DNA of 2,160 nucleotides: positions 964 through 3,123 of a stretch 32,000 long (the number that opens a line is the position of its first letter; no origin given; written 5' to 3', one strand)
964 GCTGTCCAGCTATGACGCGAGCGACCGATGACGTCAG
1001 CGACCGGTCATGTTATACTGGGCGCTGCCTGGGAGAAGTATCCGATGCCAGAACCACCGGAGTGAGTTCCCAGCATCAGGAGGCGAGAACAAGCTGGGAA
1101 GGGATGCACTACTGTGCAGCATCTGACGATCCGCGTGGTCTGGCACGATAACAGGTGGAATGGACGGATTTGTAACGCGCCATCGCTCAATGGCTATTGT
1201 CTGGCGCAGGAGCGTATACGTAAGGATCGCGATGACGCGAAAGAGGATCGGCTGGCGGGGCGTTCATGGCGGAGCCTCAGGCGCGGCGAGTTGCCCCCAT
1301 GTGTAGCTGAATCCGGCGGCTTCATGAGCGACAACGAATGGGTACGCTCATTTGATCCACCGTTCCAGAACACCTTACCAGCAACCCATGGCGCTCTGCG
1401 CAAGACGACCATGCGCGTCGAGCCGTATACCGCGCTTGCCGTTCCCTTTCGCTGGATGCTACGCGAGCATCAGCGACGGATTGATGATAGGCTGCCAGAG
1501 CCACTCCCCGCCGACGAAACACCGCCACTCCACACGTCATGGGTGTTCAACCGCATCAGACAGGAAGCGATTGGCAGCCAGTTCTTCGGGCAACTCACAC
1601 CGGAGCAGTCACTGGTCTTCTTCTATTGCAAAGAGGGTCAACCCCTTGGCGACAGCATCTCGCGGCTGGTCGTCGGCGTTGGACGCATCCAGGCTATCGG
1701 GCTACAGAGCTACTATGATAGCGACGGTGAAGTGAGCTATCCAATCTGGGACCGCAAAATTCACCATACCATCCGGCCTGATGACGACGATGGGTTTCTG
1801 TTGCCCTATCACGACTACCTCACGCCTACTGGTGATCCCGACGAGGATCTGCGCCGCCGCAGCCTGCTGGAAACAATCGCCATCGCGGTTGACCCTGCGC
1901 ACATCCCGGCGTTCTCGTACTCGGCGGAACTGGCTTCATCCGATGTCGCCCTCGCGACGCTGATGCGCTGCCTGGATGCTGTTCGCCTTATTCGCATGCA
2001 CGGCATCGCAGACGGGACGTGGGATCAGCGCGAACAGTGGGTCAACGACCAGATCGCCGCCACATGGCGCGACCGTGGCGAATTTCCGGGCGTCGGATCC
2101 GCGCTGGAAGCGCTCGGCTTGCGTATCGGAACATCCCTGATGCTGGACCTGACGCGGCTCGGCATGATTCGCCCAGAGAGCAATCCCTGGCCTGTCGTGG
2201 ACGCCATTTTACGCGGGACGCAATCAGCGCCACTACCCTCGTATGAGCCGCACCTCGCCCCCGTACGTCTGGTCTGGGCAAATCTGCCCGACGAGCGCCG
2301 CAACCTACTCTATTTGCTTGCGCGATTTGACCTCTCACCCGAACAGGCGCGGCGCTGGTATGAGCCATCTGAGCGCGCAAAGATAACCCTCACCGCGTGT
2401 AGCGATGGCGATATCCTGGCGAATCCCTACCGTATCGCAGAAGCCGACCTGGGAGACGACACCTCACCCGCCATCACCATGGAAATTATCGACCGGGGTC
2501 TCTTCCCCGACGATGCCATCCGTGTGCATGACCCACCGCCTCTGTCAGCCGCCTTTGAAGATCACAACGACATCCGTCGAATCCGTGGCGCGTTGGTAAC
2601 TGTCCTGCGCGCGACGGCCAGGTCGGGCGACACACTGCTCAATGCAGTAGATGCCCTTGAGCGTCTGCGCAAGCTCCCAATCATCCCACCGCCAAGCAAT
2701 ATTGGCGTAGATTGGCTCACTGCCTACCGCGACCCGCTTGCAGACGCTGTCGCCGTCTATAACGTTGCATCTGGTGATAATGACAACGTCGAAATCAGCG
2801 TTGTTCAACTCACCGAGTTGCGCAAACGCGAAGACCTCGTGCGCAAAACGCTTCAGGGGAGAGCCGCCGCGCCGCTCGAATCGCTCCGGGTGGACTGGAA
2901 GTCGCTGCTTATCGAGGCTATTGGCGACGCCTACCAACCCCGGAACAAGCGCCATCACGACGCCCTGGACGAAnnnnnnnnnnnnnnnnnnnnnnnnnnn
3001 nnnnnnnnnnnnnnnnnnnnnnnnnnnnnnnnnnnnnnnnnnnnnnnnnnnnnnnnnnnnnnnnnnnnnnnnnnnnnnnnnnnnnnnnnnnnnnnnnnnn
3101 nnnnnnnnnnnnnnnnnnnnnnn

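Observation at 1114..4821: Stand-alone 1235-aa helicase-nuclease with an unassignable N-terminal region of about 430 aa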

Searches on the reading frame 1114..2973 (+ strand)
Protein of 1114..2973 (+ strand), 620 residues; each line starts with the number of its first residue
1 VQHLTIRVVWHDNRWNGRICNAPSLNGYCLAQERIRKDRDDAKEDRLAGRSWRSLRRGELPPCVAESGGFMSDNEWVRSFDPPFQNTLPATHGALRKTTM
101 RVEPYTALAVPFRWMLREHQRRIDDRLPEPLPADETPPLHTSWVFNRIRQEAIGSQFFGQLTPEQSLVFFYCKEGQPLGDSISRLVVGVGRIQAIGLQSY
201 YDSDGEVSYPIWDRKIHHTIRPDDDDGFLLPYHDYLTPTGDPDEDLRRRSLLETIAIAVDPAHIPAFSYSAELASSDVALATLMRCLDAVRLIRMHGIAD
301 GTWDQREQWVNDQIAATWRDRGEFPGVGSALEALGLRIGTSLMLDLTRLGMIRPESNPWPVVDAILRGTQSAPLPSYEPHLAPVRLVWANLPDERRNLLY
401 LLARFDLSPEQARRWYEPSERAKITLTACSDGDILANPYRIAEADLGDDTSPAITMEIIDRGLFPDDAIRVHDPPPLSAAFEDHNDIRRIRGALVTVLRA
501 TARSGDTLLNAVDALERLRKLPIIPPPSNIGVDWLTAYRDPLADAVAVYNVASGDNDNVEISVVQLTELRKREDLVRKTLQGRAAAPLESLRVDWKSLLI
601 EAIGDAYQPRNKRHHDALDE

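Call 17: find_related_loci(query=A1, collection=genome_contigs, flank=10000)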
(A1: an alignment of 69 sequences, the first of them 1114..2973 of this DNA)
Query A1 (620 aa) in genome_contigs; peptide patterns used: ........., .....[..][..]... (x = any residue, [..] = any of these).
600 stretches matched a pattern (row limit reached: there are more); 517 encode a relative of the query (tblastn E <= 1e-3); the best 80 are kept; 80 distinct loci.
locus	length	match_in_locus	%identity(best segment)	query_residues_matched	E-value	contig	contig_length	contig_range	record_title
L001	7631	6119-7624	79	1-503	0e+0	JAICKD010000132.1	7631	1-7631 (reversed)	MAG: Ktedonobacterales bacterium isolate GZL_HY_2_bin.35 k141_4567619_length_7631_cov_17.8240, whole genome shotgun sequ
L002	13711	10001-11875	51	1-620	0e+0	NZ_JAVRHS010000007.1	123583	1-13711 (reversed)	Croceicoccus esteveae strain F390 7, whole genome shotgun sequence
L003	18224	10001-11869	52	3-620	0e+0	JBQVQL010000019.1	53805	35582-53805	MAG: Phreatobacter sp. isolate CCAP3414PS_2 k141_268211_length_53805_cov_180.0000, whole genome shotgun sequence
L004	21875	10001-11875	52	1-620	0e+0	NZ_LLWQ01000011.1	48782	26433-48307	Paracoccus sp. MKU1 Contig011, whole genome shotgun sequence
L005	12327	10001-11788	54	1-595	0e+0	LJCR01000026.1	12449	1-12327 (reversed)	Kouleothrix aurantiaca strain COM-B contig_26, whole genome shotgun sequence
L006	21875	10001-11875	52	1-620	0e+0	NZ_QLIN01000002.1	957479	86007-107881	Pseudomonas fluorescens strain LY3 NODE_2_length_957479_cov_45.601274, whole genome shotgun sequence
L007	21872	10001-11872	51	1-620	0e+0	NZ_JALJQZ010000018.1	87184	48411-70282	Rhizobium lemnae strain TBRC_L6-16 NODE_18_length_87184_cov_262.868334, whole genome shotgun sequence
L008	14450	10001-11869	52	1-620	0e+0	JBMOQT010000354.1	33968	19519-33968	MAG: Pseudomonadota bacterium isolate Betzabe_MAG161 MAG161_354, whole genome shotgun sequence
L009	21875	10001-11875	50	1-620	0e+0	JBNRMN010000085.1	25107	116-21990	MAG: Anaerohalosphaeraceae bacterium isolate UACH.ghe k127_74561, whole genome shotgun sequence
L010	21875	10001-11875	49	1-620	0e+0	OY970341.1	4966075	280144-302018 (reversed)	MAG: uncultured delta proteobacterium isolate MFD01231.bin.c.2 genome assembly, chromosome: 1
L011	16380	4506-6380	51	1-620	0e+0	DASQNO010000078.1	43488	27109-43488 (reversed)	MAG TPA_asm: Sphingomonadaceae bacterium isolate SMAG_U10778 k141_249517, whole genome shotgun sequence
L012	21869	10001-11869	51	1-620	0e+0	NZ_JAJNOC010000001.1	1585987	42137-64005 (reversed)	Massilia phyllostachyos strain G4R7 G4R7100000, whole genome shotgun sequence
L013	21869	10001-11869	50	1-620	0e+0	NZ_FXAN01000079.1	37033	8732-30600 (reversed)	Burkholderia singularis strain LMG 28154, whole genome shotgun sequence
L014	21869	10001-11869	51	1-620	0e+0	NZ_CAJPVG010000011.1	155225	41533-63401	Ralstonia mannitolilytica strain LMG 6866 isolate LMG 6866, whole genome shotgun sequence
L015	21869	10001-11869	50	1-620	0e+0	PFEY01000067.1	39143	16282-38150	MAG: Rhodobacteraceae bacterium CG17_big_fil_post_rev_8_21_14_2_50_63_15 CG17_8_21_14_2.50_scaffold_806_c, whole genome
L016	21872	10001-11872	47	1-620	0e+0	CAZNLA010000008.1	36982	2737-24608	MAG TPA_asm: uncultured bacterium isolate SRP284006_co1_27 genome assembly, contig: NODE_1610_length_36982_cov_6.705500,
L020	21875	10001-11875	51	1-620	0e+0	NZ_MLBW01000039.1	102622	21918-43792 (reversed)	Methylobacterium mesophilicum strain R14E Scaffold_48, whole genome shotgun sequence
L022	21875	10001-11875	50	1-620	0e+0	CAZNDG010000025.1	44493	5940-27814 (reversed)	MAG TPA_asm: uncultured Syntrophus sp. isolate binchicken_co27_459 genome assembly, contig: NODE_1446_length_44493_cov_1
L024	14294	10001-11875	48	1-620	0e+0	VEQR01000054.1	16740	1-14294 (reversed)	MAG: Candidatus Kapaibacterium sp. isolate ZLKRG19 NODE_3190_length_16740_cov_5.186179, whole genome shotgun sequence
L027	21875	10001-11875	48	1-620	0e+0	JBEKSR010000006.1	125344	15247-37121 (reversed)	MAG: Bryobacteraceae bacterium isolate SPRUCE 539 SPRUCE_539_6, whole genome shotgun sequence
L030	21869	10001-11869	47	1-620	0e+0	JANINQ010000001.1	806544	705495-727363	MAG: Afipia sp. isolate Bin.003_Pasture NODE_11_length_806544_cov_12.513029, whole genome shotgun sequence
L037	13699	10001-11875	48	1-620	0e+0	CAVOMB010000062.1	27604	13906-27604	MAG: uncultured Thermoleophilia bacterium isolate MFD10097.bin.2.18 genome assembly, contig: contig_21568, whole genome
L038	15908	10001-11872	44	1-620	6e-174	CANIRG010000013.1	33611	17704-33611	MAG: Rhodospirillales bacterium isolate RH-15aug16-120 genome assembly, contig: RH-15aug16-C2308, whole genome shotgun s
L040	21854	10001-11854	47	1-614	2e-173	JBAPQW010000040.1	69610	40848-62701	MAG: Verrucomicrobiia bacterium isolate MFD01155_ilm_asm_bin21 k127_182794, whole genome shotgun sequence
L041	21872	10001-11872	53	1-620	0e+0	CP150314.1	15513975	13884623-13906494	Sorangium sp. So ce134 chromosome, complete genome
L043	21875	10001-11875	46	1-620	2e-169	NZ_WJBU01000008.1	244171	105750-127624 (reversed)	Caenimonas koreensis DSM 17982 strain EMB320 Scaffold6_2, whole genome shotgun sequence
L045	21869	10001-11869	51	3-620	0e+0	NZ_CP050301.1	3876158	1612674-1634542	Phyllobacterium sp. 628 chromosome, complete genome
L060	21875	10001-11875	35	1-618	6e-118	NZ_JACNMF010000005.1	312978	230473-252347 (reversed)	Hyunsoonleella aquatilis strain SJ7 contig5, whole genome shotgun sequence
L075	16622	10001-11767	35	1-599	2e-104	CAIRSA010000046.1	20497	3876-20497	MAG: uncultured Acidobacteriia bacterium isolate Umea1_bin-0121 genome assembly, contig: bin-0121:046/588, whole genome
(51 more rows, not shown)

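Call 27: predict_structure(alignment_id=A1)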
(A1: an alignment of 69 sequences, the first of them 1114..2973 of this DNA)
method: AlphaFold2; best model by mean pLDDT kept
length: 620 residues; sequences in the alignment: 69
mean_pLDDT: 89.6   pTM: 0.86
mean pLDDT of the five models: 89.6, 89.6, 89.1, 88.3, 86.8
residues with pLDDT >= 90: 398; 70-90: 199; 50-70: 23; < 50: 0
segments of 3 or more residues with pLDDT < 50: none
pLDDT, mean of each block of 10 residues (from residue 1): 94 92 84 84 93 90 88 93 70 80 96 93 88 87 91 94 97 87 93 96 86 96 93 94 95 93 91 94 95 95 95 92 91 94 91 87 95 92 94 94 93 94 86 92 88 90 73 68 83 93 89 92 82 92 93 76 93 93 83 85 88 84
secondary structure, 60 per line:
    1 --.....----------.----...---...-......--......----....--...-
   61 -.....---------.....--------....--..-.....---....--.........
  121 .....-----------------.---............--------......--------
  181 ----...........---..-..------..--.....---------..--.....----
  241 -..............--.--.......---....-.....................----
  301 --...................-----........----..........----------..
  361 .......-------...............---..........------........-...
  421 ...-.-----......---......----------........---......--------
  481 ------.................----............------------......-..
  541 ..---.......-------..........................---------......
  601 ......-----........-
elements in order: E3-7 H33-38 H41-46 H62-66 E76-80 H89-92 E98-102 E106-109 H112-115 H117-125 H147-158 E167-172 E185-195 E214-218 H232-236 H242-255 H261-267 E271-274 H276-296 H303-321 H327-334 H339-348 H359-367 H375-389 H393-402 H409-416 H418-423 H431-436 H440-444 H456-463 H467-472 H487-503 E508-510 H511-519 H532-537 H539-542 E546-552 E560-566 H567-585 H595-606 H612-619

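Call 31: fold_search(model_id=the predicted structure, library=pdb)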
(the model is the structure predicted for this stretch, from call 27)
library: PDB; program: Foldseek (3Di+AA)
matches with E <= 10: 182; with E <= 0.001: 0
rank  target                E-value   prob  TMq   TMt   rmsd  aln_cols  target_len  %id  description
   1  7a6h_O                3.1e-01  0.12  0.09  0.11  25.0       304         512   10  Cryo-EM structure of human apo RNA Polymerase III (released 2021-02-03)
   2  1f4k_A                3.5e-01  0.60  0.09  0.33  15.9       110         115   14  CRYSTAL STRUCTURE OF THE REPLICATION TERMINATOR PROTEIN/B-SITE DNA COMPLEX (released 2001-06-08)
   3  9h88_A                3.7e-01  0.69  0.09  0.36  10.9       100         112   10  Crystal structure of LmrR variant V15aY-RNYW with Val15 replaced by 3-aminotyrosine and evolved as Friedel-Crafts alky (released 2025-04-30)
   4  7qcd_E                5.3e-01  0.51  0.10  0.22  16.8       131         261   16  CryoEM structure of the Smc5/6-holocomplex (composite structure) (released 2022-09-21)
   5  9h88_B                6.2e-01  0.63  0.10  0.38  10.9        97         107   11  Crystal structure of LmrR variant V15aY-RNYW with Val15 replaced by 3-aminotyrosine and evolved as Friedel-Crafts alky (released 2025-04-30)
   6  6xjf_B                7.6e-01  0.60  0.09  0.38   9.7        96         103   17  X-ray crystal structure of Pyrococcus furiosus general transcription factor TFE-alpha (SeMet labeled protein) (released 2020-07-08)
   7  8qdh_A                7.6e-01  0.44  0.10  0.37  11.2       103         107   11  Engineered LmrR carrying a cyclic boronate ester formed between Tris and p-boronophenylalanine at position 89 (released 2024-05-01)
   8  5gpy_A                8.0e-01  0.63  0.09  0.27  12.1       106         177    9  Crystal structure of the human TFIIE complex (released 2016-11-02)
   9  6fuu                  8.0e-01  0.35  0.09  0.36  13.9       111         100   12  Transcriptional regulator LmrR with bound heme (released 2018-05-16)
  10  6abt_A                8.5e-01  0.41  0.09  0.38  12.2       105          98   12  Crystal structure of transcription factor from Listeria monocytogenes (released 2019-06-05)
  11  7qz5_A                8.9e-01  0.57  0.10  0.40  13.8       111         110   11  Transcriptional regulator LmrR with Trp-67 and Trp-96 replaced by the unnatural amino acid 5-fluoroTrp (released 2022-11-23)
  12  7dg2_C                8.9e-01  0.57  0.11  0.27   5.0        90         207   18  Nse1-Nse3-Nse4 complex (released 2021-05-26)
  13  1z9c_C                8.9e-01  0.41  0.08  0.30  15.7       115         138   15  Crystal structure of OhrR bound to the ohrA promoter: Structure of MarR family protein with operator DNA (released 2005-10-25)
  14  7nvs_W                8.9e-01  0.41  0.09  0.23  10.9       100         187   11  RNA polymerase II core pre-initiation complex with closed promoter DNA in proximal position (released 2021-05-05)
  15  6xjf_A                9.4e-01  0.54  0.09  0.37   9.6        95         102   17  X-ray crystal structure of Pyrococcus furiosus general transcription factor TFE-alpha (SeMet labeled protein) (released 2020-07-08)
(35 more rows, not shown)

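Call 34: search_protein_families(library=padloc, proteins=[L006:3080-6676:+, L045:4455-5867:+, L045:5867-7417:+, L027:6600-9986:+, L014:16991-18625:-, L024:4704-9986:+, L060:13664-20578:+, L041:13695-15401:+, L020:17373-21362:+], max_evalue=0.00001)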
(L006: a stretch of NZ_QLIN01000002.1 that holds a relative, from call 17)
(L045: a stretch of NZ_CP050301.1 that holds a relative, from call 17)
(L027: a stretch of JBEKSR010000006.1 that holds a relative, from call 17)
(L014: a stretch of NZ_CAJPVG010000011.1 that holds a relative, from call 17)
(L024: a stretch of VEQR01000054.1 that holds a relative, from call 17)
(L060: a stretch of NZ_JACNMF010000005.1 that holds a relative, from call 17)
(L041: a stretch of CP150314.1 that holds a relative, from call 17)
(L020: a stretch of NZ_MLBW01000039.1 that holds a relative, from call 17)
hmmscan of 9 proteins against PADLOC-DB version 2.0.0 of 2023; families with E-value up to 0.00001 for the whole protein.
L006:3080-6676:+ (1199 aa): 41 families (the best 25 are shown)
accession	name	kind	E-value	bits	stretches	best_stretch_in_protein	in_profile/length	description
PDLC02623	DrmD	-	2.2e-110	368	1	244-1069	71-888/1040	DrmD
PDLC02621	DrmD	-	5.1e-62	208.4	2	671-1021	485-821/1040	DrmD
PDLC02500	BrxHI|BrxHII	-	1.4e-58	197.3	2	664-896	437-667/933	BrxHI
PDLC02572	DrmA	-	2.3e-46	156.2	2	683-817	499-637/1043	DrmA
PDLC02504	BrxHI|BrxHII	-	7.7e-46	154.5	2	678-849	462-628/971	BrxHII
PDLC02632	DrmD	-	3.6e-40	136.1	2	269-463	119-313/662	DrmD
PDLC02619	DrmD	-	1.8e-38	130.3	2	756-848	488-580/872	DrmD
PDLC00659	HmaA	-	4.3e-38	128.8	2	700-850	510-659/1176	SNF2 helicase / DEAD-box helicase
PDLC02843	DpdE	-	1.3e-34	117.4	2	412-813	255-678/1091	DpdE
PDLC02633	DrmD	-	1.6e-34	117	2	702-818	526-645/839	DrmD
PDLC02620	DrmD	-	4.6e-33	112.2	2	702-996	484-760/1060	DrmD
PDLC02844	DpdE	-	1.7e-30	103.6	2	243-469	122-323/1074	DpdE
PDLC02840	DpdE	-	2.3e-30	103.7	2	670-817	527-669/1091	DpdE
PDLC02193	PLD_Helicase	-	2.7e-29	99.9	2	740-830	736-826/905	-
PDLC02634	DrmD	-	3.4e-28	95.9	2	749-829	530-610/900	DrmD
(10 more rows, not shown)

L045:4455-5867:+ (471 aa): 38 families (the best 25 are shown)
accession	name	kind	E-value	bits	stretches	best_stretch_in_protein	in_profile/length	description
PDLC03026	MTase_I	-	6.7e-177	587.5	1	9-468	3-481/487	Type I methyltransferase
PDLC03021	MTase_I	-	2.5e-80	268.7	1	26-464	18-485/491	Type I methyltransferase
PDLC04134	mad2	-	1e-61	207.3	1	8-388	137-485/492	mads_2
PDLC03025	MTase_I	-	7.2e-57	191.3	1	32-410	25-432/569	Type I methyltransferase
PDLC03036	MTase_I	-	2.9e-35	119.8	1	106-381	170-460/635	Type I methyltransferase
PDLC03031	MTase_I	-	2.4e-33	113.4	1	127-353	163-410/834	Type I methyltransferase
PDLC03022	MTase_I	-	4.9e-31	105.9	1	102-387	138-443/857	Type I methyltransferase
PDLC03029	MTase_I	-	1.3e-29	101.2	1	77-347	100-404/661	Type I methyltransferase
PDLC03027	MTase_I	-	2.8e-28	96.9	1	11-389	7-408/810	Type I methyltransferase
PDLC03035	MTase_I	-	5.9e-28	95.8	1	106-361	132-401/653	Type I methyltransferase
PDLC03032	MTase_I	-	5.8e-26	88.8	1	11-385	7-406/1001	Type I methyltransferase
PDLC03240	MTase_II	-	3.1e-24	83.7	1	125-353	160-388/511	Type II methyltransferase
PDLC03318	MTase_II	-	8.6e-23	78.6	2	93-192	291-387/723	Type II methyltransferase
PDLC03038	MTase_I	-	4.5e-22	75.8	1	109-343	129-377/896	Type I methyltransferase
PDLC03039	MTase_I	-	1.9e-21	73.9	1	123-344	143-376/708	Type I methyltransferase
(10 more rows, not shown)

L045:5867-7417:+ (517 aa): 97 families (the best 25 are shown)
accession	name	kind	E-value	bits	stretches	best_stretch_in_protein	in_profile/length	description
PDLC03127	Specificity_I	-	2e-65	219.6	2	211-516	256-571/571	Type I specificity subunit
PDLC03107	Specificity_I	-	4.8e-64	214.9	1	8-391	3-382/392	Type I specificity subunit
PDLC03189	Specificity_I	-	4.3e-61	205.2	1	2-418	4-438/459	Type I specificity subunit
PDLC03109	Specificity_I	-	1.1e-47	160.9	2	218-441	303-533/591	Type I specificity subunit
PDLC03162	Specificity_I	-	2.6e-47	159.6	1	1-415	1-418/431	Type I specificity subunit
PDLC03159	Specificity_I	-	6.1e-47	158.5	2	212-428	275-496/509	Type I specificity subunit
PDLC03148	Specificity_I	-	2.5e-45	153.1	1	203-370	253-421/453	Type I specificity subunit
PDLC03087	Specificity_I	-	1.3e-41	140.9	2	4-169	11-186/418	Type I specificity subunit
PDLC03169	Specificity_I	-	4.6e-40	136.3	1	2-406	4-420/461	Type I specificity subunit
PDLC04137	mad5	-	8.6e-40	135.1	2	209-411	5-195/392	mads_5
PDLC03179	Specificity_I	-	1e-38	131.7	2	215-373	399-560/589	Type I specificity subunit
PDLC03072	Specificity_I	-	8e-37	125.3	2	226-405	257-437/448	Type I specificity subunit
PDLC03100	Specificity_I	-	1.7e-36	124.5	2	207-394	193-385/392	Type I specificity subunit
PDLC03105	Specificity_I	-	1.4e-32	111.7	2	232-405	264-435/448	Type I specificity subunit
PDLC03086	Specificity_I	-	3.1e-31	106.8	2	235-369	37-171/458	Type I specificity subunit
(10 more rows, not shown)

L027:6600-9986:+ (1129 aa): 8 families
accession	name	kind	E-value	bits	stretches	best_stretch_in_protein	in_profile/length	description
PDLC03610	REase_MTase_IIG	-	1.7e-189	630.3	2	603-1114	559-1075/1096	Type IIG restriction enzyme-methyltransferase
PDLC03631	REase_MTase_IIG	-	7.4e-67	224.1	3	426-777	343-687/1086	Type IIG restriction enzyme-methyltransferase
PDLC03597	REase_MTase_IIG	-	1.5e-45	153.3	1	542-1015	1010-1505/1646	Type IIG restriction enzyme-methyltransferase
PDLC03621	REase_MTase_IIG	-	1.8e-35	120.3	2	764-1094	661-973/1024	Type IIG restriction enzyme-methyltransferase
PDLC03051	REase_MTase_I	-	2.4e-33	112.4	1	428-1015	898-1470/1591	Type I restriction enzyme-methyltransferase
PDLC03021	MTase_I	-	1.1e-09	35.6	0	429-531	187-268/491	Type I methyltransferase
PDLC03025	MTase_I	-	2.6e-07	27.7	0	347-389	142-182/569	Type I methyltransferase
PDLC04134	mad2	-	1.3e-06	25.5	1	327-660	229-423/492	mads_2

L014:16991-18625:- (545 aa): 0 families

L024:4704-9986:+ (1761 aa): 23 families
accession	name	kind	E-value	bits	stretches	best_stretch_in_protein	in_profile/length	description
PDLC03622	REase_MTase_IIG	-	0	1420.7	2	135-1259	2-1135/1524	Type IIG restriction enzyme-methyltransferase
PDLC02643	DrmMI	-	4.9e-129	430.2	1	130-965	150-880/1347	DrmMI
PDLC02638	DrmMI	-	1.7e-95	319.1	3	128-475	152-486/935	DrmMI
PDLC03618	REase_MTase_IIG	-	7.8e-64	213.6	2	568-782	526-718/1429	Type IIG restriction enzyme-methyltransferase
PDLC02645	DrmMI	-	1.3e-62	210.1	2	576-779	534-714/772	DrmMI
PDLC03613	REase_MTase_IIG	-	5.9e-44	148.1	2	639-783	493-620/1250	Type IIG restriction enzyme-methyltransferase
PDLC02644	DrmMI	-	2.8e-42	142.7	2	542-779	18-230/988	DrmMI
PDLC02639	DrmMI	-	8.1e-39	131.5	2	725-786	334-395/803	DrmMI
PDLC03611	REase_MTase_IIG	-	5.6e-33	111.5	3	170-431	189-448/1532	Type IIG restriction enzyme-methyltransferase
PDLC02642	DrmMI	-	2.6e-28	96.8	1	144-473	161-482/594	DrmMI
PDLC03620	REase_MTase_IIG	-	1e-26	90.9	1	574-778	541-726/1378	Type IIG restriction enzyme-methyltransferase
PDLC03614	REase_MTase_IIG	-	3.2e-25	86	2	550-782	484-685/1584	Type IIG restriction enzyme-methyltransferase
PDLC02646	DrmMI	-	9.6e-24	81.5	1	706-777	27-97/792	DrmMI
PDLC03604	REase_MTase_IIG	-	1.2e-17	61.3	1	636-776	382-502/1011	Type IIG restriction enzyme-methyltransferase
PDLC02640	DrmMI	-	6.3e-17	58.5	1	206-433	220-441/1015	DrmMI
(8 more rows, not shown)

L060:13664-20578:+ (2305 aa): 7 families
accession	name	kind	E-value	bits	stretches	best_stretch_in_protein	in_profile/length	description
PDLC03970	TmtA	-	1e-173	578.5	1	1-1707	1-1465/1552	-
PDLC03968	TmtA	-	2.8e-57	192.3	1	56-519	47-387/1486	-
PDLC03920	MkoA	-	1.9e-39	133.7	1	1814-2230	635-1081/1112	-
PDLC03921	MkoA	-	3.1e-23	79.5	1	1949-2222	1296-1564/1607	-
PDLC03924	MkoC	-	5.2e-19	65.9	1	1920-2252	641-973/1136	-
PDLC03971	TmtA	-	2.1e-12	43.4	1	78-149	57-131/1782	-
PDLC03965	TmtA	-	1.9e-10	37.4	1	76-149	31-101/1370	-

L041:13695-15401:+ (569 aa): 4 families
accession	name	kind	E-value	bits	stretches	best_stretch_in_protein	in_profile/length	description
PDLC02872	DpdF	-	4e-10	36.9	0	425-516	364-452/859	DpdF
PDLC02707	PbeA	-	1.3e-09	35.2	1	192-380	268-433/672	PbeA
PDLC02862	DpdF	-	4.1e-09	32.9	1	408-507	314-406/811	DpdF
PDLC02704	PbeA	-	2.3e-06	24.4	0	346-380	402-438/682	PbeA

L020:17373-21362:+ (1330 aa): 37 families (the best 25 are shown)
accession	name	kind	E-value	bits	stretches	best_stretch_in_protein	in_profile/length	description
PDLC02643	DrmMI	-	0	1163.2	1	20-1319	7-1331/1347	DrmMI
PDLC02640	DrmMI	-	1e-202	673.6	2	878-1316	535-989/1015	DrmMI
PDLC02638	DrmMI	-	1e-200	667.3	1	22-896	6-933/935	DrmMI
PDLC02639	DrmMI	-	1.9e-164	547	2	303-786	1-485/803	DrmMI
PDLC03618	REase_MTase_IIG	-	2.3e-155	516.9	2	549-1310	539-1325/1429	Type IIG restriction enzyme-methyltransferase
PDLC02644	DrmMI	-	1.2e-138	461.6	1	549-1309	56-875/988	DrmMI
PDLC02646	DrmMI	-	8.8e-111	369.4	2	813-1321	261-773/792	DrmMI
PDLC02645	DrmMI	-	1.8e-85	285.7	1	106-748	95-746/772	DrmMI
PDLC03627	REase_MTase_IIG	-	5.3e-68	227.7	2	833-1306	561-1030/1136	Type IIG restriction enzyme-methyltransferase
PDLC03599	REase_MTase_IIG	-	2.2e-61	205.9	2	831-1260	466-915/959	Type IIG restriction enzyme-methyltransferase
PDLC02642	DrmMI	-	8.2e-39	131.5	1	162-477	142-451/594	DrmMI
PDLC03598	REase_MTase_IIG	-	4.6e-34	115.5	2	836-1255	482-889/912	Type IIG restriction enzyme-methyltransferase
PDLC03622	REase_MTase_IIG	-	1.6e-33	113.2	3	644-707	592-658/1524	Type IIG restriction enzyme-methyltransferase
PDLC02626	DrmD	-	2.7e-27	93.8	1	1139-1317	5-177/276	DrmD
PDLC03611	REase_MTase_IIG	-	1.3e-26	90.4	1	550-699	509-657/1532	Type IIG restriction enzyme-methyltransferase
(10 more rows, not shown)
